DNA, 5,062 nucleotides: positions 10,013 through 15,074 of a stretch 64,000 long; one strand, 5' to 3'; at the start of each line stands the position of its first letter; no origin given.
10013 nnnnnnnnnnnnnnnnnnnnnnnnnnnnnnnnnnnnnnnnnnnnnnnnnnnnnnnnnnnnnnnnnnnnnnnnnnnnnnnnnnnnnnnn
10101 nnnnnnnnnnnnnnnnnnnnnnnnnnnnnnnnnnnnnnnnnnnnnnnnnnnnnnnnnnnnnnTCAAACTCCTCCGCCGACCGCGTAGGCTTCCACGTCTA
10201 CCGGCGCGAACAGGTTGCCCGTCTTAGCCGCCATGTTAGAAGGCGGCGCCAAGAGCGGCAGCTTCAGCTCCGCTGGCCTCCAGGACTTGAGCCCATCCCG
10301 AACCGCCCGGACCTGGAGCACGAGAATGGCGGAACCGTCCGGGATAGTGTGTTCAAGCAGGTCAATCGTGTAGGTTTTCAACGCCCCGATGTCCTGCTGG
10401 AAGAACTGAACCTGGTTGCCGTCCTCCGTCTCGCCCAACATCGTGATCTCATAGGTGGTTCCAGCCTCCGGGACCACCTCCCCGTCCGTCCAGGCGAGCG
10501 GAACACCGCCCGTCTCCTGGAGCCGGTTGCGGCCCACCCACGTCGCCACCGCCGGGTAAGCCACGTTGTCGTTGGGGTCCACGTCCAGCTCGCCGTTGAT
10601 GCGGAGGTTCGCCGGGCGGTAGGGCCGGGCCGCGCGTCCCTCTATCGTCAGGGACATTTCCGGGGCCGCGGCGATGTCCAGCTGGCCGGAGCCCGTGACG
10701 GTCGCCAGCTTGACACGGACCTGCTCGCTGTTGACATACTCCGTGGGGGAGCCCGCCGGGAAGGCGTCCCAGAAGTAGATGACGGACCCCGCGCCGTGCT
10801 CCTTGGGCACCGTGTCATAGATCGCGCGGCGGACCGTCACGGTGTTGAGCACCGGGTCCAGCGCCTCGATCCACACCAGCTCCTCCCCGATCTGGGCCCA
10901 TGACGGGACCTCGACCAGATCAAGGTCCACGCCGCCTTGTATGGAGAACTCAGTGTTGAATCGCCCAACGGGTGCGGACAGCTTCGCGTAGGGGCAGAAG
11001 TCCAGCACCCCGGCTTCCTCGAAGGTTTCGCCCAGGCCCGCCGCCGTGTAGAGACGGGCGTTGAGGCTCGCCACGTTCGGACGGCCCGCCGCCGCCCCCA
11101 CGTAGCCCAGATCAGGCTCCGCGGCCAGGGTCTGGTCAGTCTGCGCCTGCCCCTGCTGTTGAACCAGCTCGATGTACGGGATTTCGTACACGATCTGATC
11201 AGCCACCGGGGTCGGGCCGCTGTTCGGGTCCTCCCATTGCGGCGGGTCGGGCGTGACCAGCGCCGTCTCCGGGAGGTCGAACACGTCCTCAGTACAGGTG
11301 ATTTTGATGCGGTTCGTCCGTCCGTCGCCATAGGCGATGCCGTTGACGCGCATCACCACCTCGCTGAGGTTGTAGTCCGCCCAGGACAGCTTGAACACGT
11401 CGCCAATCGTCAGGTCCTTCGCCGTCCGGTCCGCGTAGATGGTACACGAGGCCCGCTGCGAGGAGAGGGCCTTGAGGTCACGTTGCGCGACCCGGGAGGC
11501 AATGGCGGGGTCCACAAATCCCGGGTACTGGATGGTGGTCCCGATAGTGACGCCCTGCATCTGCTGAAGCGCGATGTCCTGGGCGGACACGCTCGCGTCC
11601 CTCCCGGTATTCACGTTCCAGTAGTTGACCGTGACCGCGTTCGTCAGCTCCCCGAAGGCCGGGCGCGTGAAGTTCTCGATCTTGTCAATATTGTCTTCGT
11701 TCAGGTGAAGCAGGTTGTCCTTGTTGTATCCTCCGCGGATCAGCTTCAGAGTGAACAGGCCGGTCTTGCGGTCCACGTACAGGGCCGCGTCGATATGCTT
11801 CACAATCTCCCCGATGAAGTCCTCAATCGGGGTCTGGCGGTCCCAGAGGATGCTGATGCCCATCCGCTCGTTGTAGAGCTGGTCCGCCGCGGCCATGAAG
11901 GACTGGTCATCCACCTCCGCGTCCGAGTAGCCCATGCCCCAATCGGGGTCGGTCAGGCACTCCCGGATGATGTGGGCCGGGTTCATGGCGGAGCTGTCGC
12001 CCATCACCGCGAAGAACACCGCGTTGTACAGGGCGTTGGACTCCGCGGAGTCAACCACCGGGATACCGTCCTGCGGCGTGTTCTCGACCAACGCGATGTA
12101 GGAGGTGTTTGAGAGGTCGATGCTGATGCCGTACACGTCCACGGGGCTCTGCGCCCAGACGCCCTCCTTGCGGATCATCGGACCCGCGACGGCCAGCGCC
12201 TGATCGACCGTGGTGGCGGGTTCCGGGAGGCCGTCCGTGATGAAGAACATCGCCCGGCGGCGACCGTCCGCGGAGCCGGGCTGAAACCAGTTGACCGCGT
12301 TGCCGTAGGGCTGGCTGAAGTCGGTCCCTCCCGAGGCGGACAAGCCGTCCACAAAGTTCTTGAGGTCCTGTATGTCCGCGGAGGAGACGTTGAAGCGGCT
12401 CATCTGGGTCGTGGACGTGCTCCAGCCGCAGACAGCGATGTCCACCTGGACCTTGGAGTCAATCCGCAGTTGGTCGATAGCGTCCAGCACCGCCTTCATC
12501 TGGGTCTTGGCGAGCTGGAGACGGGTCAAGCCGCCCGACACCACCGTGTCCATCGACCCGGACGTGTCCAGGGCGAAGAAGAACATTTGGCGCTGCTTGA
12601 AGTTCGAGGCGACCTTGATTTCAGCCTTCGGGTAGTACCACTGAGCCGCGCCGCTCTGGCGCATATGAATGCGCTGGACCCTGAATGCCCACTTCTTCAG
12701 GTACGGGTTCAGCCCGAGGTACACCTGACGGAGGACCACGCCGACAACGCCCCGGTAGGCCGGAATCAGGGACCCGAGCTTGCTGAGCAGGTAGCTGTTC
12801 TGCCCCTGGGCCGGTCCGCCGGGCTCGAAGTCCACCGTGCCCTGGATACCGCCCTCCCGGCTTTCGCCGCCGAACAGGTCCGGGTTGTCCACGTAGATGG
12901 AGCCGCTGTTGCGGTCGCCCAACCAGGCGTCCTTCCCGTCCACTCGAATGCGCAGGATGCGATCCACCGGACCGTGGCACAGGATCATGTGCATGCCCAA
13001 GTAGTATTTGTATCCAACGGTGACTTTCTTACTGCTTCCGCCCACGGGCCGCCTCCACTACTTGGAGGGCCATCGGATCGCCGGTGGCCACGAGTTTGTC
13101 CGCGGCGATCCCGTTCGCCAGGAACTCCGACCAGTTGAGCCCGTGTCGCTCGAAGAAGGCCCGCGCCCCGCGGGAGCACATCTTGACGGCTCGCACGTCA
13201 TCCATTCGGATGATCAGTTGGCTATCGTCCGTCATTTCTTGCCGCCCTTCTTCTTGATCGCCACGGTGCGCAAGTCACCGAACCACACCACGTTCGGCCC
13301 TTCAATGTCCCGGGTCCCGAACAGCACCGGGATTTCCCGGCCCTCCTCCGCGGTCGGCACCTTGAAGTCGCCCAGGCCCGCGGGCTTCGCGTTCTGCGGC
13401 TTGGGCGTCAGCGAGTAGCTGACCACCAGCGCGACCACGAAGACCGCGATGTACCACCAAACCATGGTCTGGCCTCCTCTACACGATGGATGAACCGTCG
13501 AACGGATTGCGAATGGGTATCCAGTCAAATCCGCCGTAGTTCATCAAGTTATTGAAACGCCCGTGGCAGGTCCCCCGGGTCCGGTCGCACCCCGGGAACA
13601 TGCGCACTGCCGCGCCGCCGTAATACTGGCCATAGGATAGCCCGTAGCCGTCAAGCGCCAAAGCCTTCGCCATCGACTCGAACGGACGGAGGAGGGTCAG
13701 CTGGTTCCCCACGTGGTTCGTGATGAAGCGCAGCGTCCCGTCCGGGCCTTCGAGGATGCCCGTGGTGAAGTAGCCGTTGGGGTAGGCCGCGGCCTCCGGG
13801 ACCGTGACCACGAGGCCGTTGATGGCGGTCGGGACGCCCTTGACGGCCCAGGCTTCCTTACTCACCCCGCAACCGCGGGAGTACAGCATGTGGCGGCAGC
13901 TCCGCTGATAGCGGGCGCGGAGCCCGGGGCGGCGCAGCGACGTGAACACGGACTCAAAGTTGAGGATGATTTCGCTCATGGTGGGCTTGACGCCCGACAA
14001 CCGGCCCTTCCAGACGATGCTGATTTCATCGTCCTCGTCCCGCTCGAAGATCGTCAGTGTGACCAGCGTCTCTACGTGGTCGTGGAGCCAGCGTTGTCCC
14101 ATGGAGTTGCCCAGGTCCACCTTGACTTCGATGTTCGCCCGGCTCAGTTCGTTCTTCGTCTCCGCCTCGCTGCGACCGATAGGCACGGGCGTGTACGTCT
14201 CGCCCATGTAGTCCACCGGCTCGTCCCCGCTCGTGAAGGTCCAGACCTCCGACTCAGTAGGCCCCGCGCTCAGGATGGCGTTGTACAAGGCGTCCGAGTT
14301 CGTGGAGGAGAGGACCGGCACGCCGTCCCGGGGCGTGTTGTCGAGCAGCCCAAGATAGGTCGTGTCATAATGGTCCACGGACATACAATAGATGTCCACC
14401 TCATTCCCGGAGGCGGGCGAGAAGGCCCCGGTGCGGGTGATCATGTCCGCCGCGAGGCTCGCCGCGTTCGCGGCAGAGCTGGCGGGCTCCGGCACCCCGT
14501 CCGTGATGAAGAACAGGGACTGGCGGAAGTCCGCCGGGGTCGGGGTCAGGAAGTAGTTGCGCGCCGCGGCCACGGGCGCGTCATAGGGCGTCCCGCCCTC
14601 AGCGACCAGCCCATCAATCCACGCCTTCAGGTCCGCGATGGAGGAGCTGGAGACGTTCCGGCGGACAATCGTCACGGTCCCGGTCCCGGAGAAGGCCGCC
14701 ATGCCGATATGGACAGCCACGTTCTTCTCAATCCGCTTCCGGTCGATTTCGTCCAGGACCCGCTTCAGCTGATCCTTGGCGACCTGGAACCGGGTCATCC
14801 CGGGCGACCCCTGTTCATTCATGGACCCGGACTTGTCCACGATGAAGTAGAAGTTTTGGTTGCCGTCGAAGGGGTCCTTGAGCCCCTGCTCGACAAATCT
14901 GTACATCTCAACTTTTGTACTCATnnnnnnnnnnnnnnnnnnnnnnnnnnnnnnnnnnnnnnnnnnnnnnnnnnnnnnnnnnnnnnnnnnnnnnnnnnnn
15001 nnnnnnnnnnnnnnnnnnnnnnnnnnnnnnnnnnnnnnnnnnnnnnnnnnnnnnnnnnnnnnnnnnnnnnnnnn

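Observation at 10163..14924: Paralogous vWA (MIDAS) domains inserted in two adjacent tail-tip proteins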

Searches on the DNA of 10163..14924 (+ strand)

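Call 8: search_dna_similar(query=window:10163-14924:+, collection=phages, mode=distant, max_rows=20)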
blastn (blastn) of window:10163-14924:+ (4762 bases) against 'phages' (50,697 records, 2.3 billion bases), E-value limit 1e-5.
Records with a match: 184; places in all: 184; records where one place covers at least 80% of the query: 0.
Best place of each record, by identity: 80-90% 3; 60-80% 181.
By first word of the organism name: Pseudomonas 100; Xanthomonas 24; Stenotrophomonas 18; Bordetella 9; Rhodobacter 7; Sphingomonas 6; Aeromonas 6; Variovorax 5; Erythrobacter 2; Burkholderia 2; and 3 more.
By host as written in the record: Pseudomonas aeruginosa 38; Pseudomonas aeruginosa PAO1 24; Pseudomonas aeruginosa PA14 12; - 12; Bordetella bronchiseptica ATCC 10580 9; Stenotrophomonas maltophilia 8; Xanthomonas arboricola pv. juglandis IVIA 1317-1a 8; Rhodobacter capsulatus YW1 7; and 36 more.
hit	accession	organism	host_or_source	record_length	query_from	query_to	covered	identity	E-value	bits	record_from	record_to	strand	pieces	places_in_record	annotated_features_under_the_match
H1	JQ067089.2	Pseudomonas phage PaMx28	Pseudomonas aeruginosa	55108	1082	4402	59%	68.5%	0e+0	1053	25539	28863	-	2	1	virion structural protein (x3) | hypothetical protein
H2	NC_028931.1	Pseudomonas phage PaMx28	Pseudomonas aeruginosa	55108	1082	4402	59%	68.5%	0e+0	1053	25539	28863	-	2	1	tail protein | tail assembly protein | tail assembly chaperone (x2)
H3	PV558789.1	Variovorax phage V45iii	Variovorax sp. SCN45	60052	1108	3931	48%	67.9%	1e-127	789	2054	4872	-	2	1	record has no annotation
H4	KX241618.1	Xanthomonas phage Xoo-sp2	Xanthomonas oryzae pv. oryzae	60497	1062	3851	45%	69.0%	1e-133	823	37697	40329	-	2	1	structral protein (x2) | FAD/FMN-containing dehydrogenase | hypothetical protein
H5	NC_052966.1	Xanthomonas phage Xoo-sp2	Xanthomonas oryzae pv. oryzae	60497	1062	3851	45%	69.0%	1e-133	823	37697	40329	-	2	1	tail protein | tail assembly protein | tail assembly chaperone (x2)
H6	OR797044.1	Stenotrophomonas phage vB_SmaS_Bhz59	Stenotrophomonas maltophilia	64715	1145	3853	45%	67.4%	1e-109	685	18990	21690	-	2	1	tail protein | tail assembly protein | tail assembly chaperone (x2)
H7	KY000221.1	Bordetella phage CN1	Bordetella bronchiseptica ATCC 10580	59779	1032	3793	42%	69.4%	3e-110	763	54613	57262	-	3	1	virion structural protein (x2) | FAD/FMN-containing dehydrogenase | tail assembly protein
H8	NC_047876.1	Bordetella phage CN1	Bordetella bronchiseptica ATCC 10580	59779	1032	3793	42%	69.4%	3e-110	763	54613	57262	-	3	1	tail protein | tail assembly protein | tail assembly chaperone (x2)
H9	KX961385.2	Bordetella phage LK3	Bordetella bronchiseptica ATCC 10580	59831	1032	3793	42%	69.4%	3e-110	767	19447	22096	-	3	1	putative virion structural protein (x3) | putative tail assembly protein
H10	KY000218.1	Bordetella phage MW2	Bordetella bronchiseptica ATCC 10580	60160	1032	3793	42%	69.0%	7e-100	719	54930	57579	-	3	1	von Willebrand factor type A | virion structural protein (x2) | tail assembly protein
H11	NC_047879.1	Bordetella phage MW2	Bordetella bronchiseptica ATCC 10580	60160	1032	3793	42%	69.0%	7e-100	719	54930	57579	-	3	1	tail protein | tail assembly protein | tail assembly chaperone (x2)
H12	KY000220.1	Bordetella phage FP1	Bordetella bronchiseptica ATCC 10580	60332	1032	3793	39%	70.0%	7e-112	779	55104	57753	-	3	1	virion structural protein (x3) | tail assembly protein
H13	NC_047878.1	Bordetella phage FP1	Bordetella bronchiseptica ATCC 10580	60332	1032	3793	39%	70.0%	7e-112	779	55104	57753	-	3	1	tail protein | tail assembly protein | tail assembly chaperone (x2)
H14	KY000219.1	Bordetella phage CN2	Bordetella bronchiseptica ATCC 10580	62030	1032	3793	39%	69.9%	2e-107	758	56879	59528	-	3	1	virion structural protein (x3) | tail assembly protein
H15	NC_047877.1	Bordetella phage CN2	Bordetella bronchiseptica ATCC 10580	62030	1032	3793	39%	69.9%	2e-107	758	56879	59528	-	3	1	tail protein | tail assembly protein | tail assembly chaperone (x2)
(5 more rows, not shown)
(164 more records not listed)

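Call 10: get_annotated_region(hit=H1, flank=6000)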
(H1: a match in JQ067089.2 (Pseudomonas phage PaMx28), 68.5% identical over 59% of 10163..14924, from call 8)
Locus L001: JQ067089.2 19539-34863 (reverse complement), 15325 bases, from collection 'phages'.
description: Pseudomonas phage PaMx28, partial genome.
organism: Pseudomonas phage PaMx28 (NCBI taxid 1175659)
taxonomy: Viruses; Duplodnaviria; Heunggongvirae; Uroviricota; Caudoviricetes; Pamexvirus; Pamexvirus PaMx28
host: Pseudomonas aeruginosa; source: sewage; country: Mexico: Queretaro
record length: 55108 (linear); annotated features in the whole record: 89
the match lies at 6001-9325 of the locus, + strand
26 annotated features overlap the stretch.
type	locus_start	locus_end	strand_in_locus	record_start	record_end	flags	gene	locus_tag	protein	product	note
CDS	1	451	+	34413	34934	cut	-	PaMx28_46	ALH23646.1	hypothetical protein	-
CDS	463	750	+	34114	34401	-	-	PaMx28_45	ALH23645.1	putative HIRAN domain-containing protein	-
CDS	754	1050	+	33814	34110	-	-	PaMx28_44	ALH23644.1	hypothetical protein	-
CDS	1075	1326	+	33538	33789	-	-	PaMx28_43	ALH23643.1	hypothetical protein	-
CDS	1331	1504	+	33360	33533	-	-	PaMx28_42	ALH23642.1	hypothetical protein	-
CDS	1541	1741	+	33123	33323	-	-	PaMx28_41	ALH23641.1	hypothetical protein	-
regulatory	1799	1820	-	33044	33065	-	-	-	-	terminator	terminator_9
regulatory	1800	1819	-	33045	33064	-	-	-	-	terminator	terminator_10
CDS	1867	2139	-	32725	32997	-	-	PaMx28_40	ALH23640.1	putative membrane protein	Single transmembrane domain found with TMHMM and Phobius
CDS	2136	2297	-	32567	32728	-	-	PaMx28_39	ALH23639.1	hypothetical protein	-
CDS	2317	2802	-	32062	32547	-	-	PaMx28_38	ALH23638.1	virion structural protein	-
CDS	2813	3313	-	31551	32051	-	-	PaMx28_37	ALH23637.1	putative endolysin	-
CDS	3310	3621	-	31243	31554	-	-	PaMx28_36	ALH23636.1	putative membrane protein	Two transmembrane domains found with TMHMM and Phobius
CDS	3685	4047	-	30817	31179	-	-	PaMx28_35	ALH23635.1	virion structural protein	-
CDS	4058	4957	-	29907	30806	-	-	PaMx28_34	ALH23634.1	virion structural protein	-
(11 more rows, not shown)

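Call 11: get_annotated_region(hit=H10, flank=6000)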
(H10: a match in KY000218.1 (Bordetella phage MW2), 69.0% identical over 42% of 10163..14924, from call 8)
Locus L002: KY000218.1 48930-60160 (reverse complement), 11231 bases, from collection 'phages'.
description: Bordetella phage MW2, complete genome.
organism: Bordetella phage MW2 (NCBI taxid 1916126)
taxonomy: Viruses; Duplodnaviria; Heunggongvirae; Uroviricota; Caudoviricetes; Mesyanzhinovviridae; Rabinowitzvirinae; Vojvodinavirus; Bordetella virus MW2
host: Bordetella bronchiseptica ATCC 10580; source: -; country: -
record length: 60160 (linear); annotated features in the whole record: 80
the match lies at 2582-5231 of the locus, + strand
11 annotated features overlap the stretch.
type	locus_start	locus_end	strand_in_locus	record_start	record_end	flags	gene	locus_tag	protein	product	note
CDS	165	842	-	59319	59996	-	-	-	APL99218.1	F5/8 type C domain protein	-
CDS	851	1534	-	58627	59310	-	-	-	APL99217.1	putative virion structural protein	-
CDS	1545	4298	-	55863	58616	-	-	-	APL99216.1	von Willebrand factor type A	-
CDS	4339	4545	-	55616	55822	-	-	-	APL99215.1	tail assembly protein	-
CDS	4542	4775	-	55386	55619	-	-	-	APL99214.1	virion structural protein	-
CDS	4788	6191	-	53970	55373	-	-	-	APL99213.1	virion structural protein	-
CDS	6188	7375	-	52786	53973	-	-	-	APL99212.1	tail assembly structural protein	-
CDS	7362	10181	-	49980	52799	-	-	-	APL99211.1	tail length tape measure protein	-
CDS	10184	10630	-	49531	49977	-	-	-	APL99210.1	virion structural protein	-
CDS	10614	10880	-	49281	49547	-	-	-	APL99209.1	tail chaperonin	-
CDS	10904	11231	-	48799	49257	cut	-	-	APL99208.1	putative structural protein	-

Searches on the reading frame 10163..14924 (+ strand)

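Call 12: search_protein_families(library=pfam, proteins=[L001:4968-7805:-, L001:8243-9694:-, L002:1545-4298:-, L002:4788-6191:-], max_evalue=0.01)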
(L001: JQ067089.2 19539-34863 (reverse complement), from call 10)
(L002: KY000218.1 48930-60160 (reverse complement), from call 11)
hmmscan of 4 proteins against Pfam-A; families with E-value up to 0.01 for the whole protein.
L001:4968-7805:- (945 aa): 3 families
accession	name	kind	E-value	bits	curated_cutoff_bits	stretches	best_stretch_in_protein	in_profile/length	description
PF13550.12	Phage-tail_3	-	1.7e-07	31.7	23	1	402-570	1-162/164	Putative phage tail protein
PF13519.12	VWA_2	-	4.4e-05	24.5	27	1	155-273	1-107/107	von Willebrand factor type A domain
PF00092.34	VWA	-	0.00084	20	23.8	1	155-310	2-140/174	von Willebrand factor type A domain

L001:8243-9694:- (483 aa): 4 families
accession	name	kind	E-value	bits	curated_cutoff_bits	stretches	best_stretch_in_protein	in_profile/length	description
PF09356.15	Phage_BR0599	-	2.2e-13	50.8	22.9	1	386-473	1-78/80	Phage conserved hypothetical protein BR0599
PF09931.15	Phage_phiJL001_Gp84_N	-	9.1e-11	42.6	26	1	228-356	27-159/160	Baseplate hub protein, N-terminal attachment domain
PF00092.34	VWA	-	6.8e-09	36.6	23.8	1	25-202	1-156/174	von Willebrand factor type A domain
PF13519.12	VWA_2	-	5.4e-08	33.9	27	1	27-145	2-106/107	von Willebrand factor type A domain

L002:1545-4298:- (917 aa): 3 families
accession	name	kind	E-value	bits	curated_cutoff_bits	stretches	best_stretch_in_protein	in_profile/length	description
PF13519.12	VWA_2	-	1.8e-10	41.8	27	1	133-240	2-107/107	von Willebrand factor type A domain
PF00092.34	VWA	-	6.2e-08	33.5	23.8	1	132-242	2-117/174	von Willebrand factor type A domain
PF13550.12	Phage-tail_3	-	7.7e-08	32.8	23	1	360-527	2-162/164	Putative phage tail protein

L002:4788-6191:- (467 aa): 2 families
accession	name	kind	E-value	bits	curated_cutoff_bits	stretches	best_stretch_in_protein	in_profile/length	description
PF09356.15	Phage_BR0599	-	1.8e-14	54.3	22.9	1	381-458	1-79/80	Phage conserved hypothetical protein BR0599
PF09931.15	Phage_phiJL001_Gp84_N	-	4e-12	47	26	1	224-352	27-160/160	Baseplate hub protein, N-terminal attachment domain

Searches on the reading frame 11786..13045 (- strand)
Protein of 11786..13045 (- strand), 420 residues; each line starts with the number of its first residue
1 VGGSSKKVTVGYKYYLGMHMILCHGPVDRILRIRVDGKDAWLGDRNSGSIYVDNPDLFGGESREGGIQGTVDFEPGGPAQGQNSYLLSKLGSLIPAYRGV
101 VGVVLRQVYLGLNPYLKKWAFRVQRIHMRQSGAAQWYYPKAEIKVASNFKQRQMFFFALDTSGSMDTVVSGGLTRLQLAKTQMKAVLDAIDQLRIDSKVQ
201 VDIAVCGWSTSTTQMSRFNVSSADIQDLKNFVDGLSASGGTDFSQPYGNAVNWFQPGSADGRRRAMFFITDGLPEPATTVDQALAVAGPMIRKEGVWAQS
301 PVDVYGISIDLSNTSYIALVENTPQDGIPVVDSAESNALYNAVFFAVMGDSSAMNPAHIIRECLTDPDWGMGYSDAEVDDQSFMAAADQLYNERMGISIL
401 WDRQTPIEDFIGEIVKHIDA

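Call 35: find_homologous_proteins(query=window:11786-13045:-, max_evalue=0.00001)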
Query window:11786-13045:- (420 aa): 337 proteins with E <= 0.00001 among 6648 candidates; the best 120 are listed.
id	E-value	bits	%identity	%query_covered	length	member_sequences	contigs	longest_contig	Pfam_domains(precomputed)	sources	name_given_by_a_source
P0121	1.9e-116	408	48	100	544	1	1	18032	PF00092.35,PF13519.13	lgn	-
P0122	8.7e-108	379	46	98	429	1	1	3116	PF13768.13,PF00092.35,PF13519.13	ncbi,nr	ncbi:MAG TPA: vWA domain-containing protein, partial [Arenicellales bacterium]|nr:vWA domain-contain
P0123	6.3e-91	324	69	35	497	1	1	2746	-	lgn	-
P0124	7.2e-91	323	43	88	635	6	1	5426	PF13519.13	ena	-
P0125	1.1e-90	323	73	34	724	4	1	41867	PF13550.14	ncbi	ncbi:putative tail protein [Stenotrophomonas phage vB_SmaS_Bhz54]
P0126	1.3e-90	323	72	34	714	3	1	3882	PF13550.14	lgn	-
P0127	5.5e-90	321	69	34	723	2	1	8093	PF13550.14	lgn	-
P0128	9.7e-90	320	71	34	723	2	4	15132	PF13550.14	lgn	-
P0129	3.2e-89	318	40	89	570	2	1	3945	-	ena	-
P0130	1.5e-88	316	70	34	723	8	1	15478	PF13550.14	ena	-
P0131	4.5e-88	314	70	34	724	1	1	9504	PF13550.14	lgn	-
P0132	5.0e-88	314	68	34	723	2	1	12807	PF13550.14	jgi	-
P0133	9.9e-88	313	41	88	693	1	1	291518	PF13519.13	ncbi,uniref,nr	ncbi:vWA domain-containing protein [Roseovarius autotrophicus]|uniref:vWA domain-containing protein 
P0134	1.2e-87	313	42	89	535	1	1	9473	PF13519.13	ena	-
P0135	7.1e-87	310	69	34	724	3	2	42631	PF13550.14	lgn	-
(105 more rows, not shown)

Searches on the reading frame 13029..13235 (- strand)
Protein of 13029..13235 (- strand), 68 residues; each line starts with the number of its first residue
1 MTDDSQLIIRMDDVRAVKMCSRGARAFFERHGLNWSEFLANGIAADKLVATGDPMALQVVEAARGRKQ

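Call 13: search_protein_families(library=phrogs, proteins=[window:13029-13235:-], max_evalue=0.001)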
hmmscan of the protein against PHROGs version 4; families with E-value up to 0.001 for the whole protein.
window:13029-13235:- (68 aa): 1 family
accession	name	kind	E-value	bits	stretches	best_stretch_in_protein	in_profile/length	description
phrog_1196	-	tail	3.8e-30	105.8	1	2-67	54-119/128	tail assembly chaperone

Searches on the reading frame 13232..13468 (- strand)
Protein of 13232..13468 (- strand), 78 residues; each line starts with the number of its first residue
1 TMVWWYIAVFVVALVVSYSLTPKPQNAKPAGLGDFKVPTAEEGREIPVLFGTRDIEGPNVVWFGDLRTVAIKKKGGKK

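Call 13: search_protein_families(library=phrogs, proteins=[window:13232-13468:-], max_evalue=0.001)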
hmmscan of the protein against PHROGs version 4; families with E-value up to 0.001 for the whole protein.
window:13232-13468:- (78 aa): 4 families
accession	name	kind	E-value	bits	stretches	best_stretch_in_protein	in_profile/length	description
phrog_1180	-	tail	2.9e-37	127.5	1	2-78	2-78/78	tail assembly chaperone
phrog_1101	-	tail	2.7e-16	59.7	1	2-74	1-72/1405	tail protein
phrog_4271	-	tail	5.3e-08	32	1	7-77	23-96/1309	tail protein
phrog_36584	-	unknown function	1e-07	33.1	1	4-78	71-142/142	-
